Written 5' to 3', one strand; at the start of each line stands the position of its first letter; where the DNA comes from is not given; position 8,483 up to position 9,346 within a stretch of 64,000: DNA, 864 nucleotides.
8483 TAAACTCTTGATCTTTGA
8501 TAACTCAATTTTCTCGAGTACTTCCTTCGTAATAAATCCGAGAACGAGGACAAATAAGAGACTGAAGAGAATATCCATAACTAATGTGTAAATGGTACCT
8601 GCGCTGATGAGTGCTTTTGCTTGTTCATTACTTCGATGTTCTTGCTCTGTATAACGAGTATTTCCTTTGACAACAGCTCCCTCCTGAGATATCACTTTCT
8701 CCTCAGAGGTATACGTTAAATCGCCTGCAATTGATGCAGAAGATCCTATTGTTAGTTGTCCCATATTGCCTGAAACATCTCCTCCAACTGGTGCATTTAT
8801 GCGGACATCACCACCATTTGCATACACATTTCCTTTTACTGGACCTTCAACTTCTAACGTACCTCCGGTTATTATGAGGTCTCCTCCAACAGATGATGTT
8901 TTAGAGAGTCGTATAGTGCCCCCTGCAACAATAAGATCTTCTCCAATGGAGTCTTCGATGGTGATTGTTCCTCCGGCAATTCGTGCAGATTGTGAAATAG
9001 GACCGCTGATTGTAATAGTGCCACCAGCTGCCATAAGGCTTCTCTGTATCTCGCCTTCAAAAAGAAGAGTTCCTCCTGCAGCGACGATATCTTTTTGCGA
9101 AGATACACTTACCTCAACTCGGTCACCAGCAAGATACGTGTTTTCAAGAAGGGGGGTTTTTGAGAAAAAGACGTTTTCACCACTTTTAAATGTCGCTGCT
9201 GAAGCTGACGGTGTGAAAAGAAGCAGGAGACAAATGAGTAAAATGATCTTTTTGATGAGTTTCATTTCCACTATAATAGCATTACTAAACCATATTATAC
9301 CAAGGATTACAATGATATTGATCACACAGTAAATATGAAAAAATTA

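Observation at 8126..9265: Secreted bactofilin-like beta-helix repeat domain tethered to a 4-TM anchor, embedded inside the crt cluster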

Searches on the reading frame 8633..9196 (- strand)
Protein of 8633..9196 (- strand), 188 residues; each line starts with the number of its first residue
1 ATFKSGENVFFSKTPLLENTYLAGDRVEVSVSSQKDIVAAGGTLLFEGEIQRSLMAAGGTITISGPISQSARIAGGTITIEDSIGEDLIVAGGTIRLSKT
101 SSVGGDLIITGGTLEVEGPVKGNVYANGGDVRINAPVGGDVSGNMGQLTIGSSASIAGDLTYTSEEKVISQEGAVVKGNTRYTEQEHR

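Call 82: predict_structure(alignment_id=A3)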
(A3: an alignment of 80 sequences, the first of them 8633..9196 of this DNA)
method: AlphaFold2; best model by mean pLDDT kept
length: 188 residues; sequences in the alignment: 80
mean_pLDDT: 97.8   pTM: 0.91
mean pLDDT of the five models: 97.8, 97.7, 97.6, 97.5, 97.3
residues with pLDDT >= 90: 185; 70-90: 2; 50-70: 1; < 50: 0
segments of 3 or more residues with pLDDT < 50: none
pLDDT, mean of each block of 10 residues (from residue 1): 97 98 99 99 99 99 99 99 99 98 98 97 98 99 98 99 98 98 88
secondary structure, 60 per line:
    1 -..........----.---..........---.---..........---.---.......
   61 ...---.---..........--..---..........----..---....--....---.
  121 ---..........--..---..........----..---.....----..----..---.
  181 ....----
elements in order: E2-11 E20-29 E37-46 E54-63 E71-80 E88-97 E107-110 E113-116 E124-133 E141-150 E160-164 E180-184

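Call 84: fold_search(model_id=the predicted structure, library=pdb)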
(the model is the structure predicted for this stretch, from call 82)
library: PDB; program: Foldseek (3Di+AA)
matches with E <= 10: 161; with E <= 0.001: 0
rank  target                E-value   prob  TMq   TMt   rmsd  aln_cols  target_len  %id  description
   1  6n2c_B                4.4e-02  0.38  0.27  0.16  12.2       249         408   11  The Crystal Structure of Caldicellulosiruptor hydrothermalis Tapirin C-terminal domain (released 2018-12-19)
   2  6n2b_A                6.4e-02  0.30  0.26  0.17  12.2       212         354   17  The Crystal Structure of Caldicellulosiruptor kristjanssonii Tapirin C-terminal domain (released 2018-12-19)
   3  6n2b_B                1.6e-01  0.80  0.47  0.28   9.0       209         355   11  The Crystal Structure of Caldicellulosiruptor kristjanssonii Tapirin C-terminal domain (released 2018-12-19)
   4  4i84_B                4.1e-01  0.87  0.52  0.37   7.8       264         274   12  The crystal structure of the Haemophilus influenzae HxuA secretion domain involved in the two-partner secretion pathwa (released 2013-11-13)
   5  6n2c_A                4.1e-01  0.41  0.44  0.24   8.9       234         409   14  The Crystal Structure of Caldicellulosiruptor hydrothermalis Tapirin C-terminal domain (released 2018-12-19)
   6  4i84_A                4.7e-01  0.95  0.58  0.39   5.0       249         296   12  The crystal structure of the Haemophilus influenzae HxuA secretion domain involved in the two-partner secretion pathwa (released 2013-11-13)
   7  5awg_E                6.9e-01  0.04  0.19  0.13  14.9       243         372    9  Crystal structure of Hg-bound SufB-SufC-SufD complex from Escherichia coli (released 2015-11-11)
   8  4wa0                  7.3e-01  0.21  0.34  0.21  10.1       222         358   12  The structure of a possible adhesin C-terminal domain from Caldicellulosiruptor kronotskyensis (released 2015-03-04)
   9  3tv0_A                8.5e-01  0.04  0.13  0.15  11.8       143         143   15  Structure of dynactin p27 subunit (released 2012-10-03)
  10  3eh0_A                9.5e-01  0.12  0.27  0.18  12.4       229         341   10  Crystal Structure of LpxD from Escherichia coli (released 2009-08-18)
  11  9rkv_N                1.1e+00  0.23  0.40  0.17  10.5       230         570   16  Agrobacterium phage 7-7-1 tail fibers (released 2025-12-10)
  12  6rib_A                1.1e+00  0.18  0.26  0.39   7.4       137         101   14  Cryo-EM reconstruction of Thermus thermophilus bactofilin double helical filaments (released 2019-07-17)
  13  2n3d_MODEL_1_A        1.1e+00  0.16  0.26  0.37   7.3       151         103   17  Atomic structure of the cytoskeletal bactofilin BacA revealed by solid-state NMR (released 2015-12-16)
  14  2iu8_B                1.1e+00  0.06  0.20  0.15  11.4       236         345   10  Chlamydia trachomatis LpxD with 25mM UDPGlcNAc (Complex I) (released 2007-02-20)
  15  1qre                  1.2e+00  0.04  0.13  0.13  11.2       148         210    9  A CLOSER LOOK AT THE ACTIVE SITE OF GAMMA-CARBONIC ANHYDRASES: HIGH RESOLUTION CRYSTALLOGRAPHIC STUDIES OF THE CARBONIC  (released 1999-06-25)
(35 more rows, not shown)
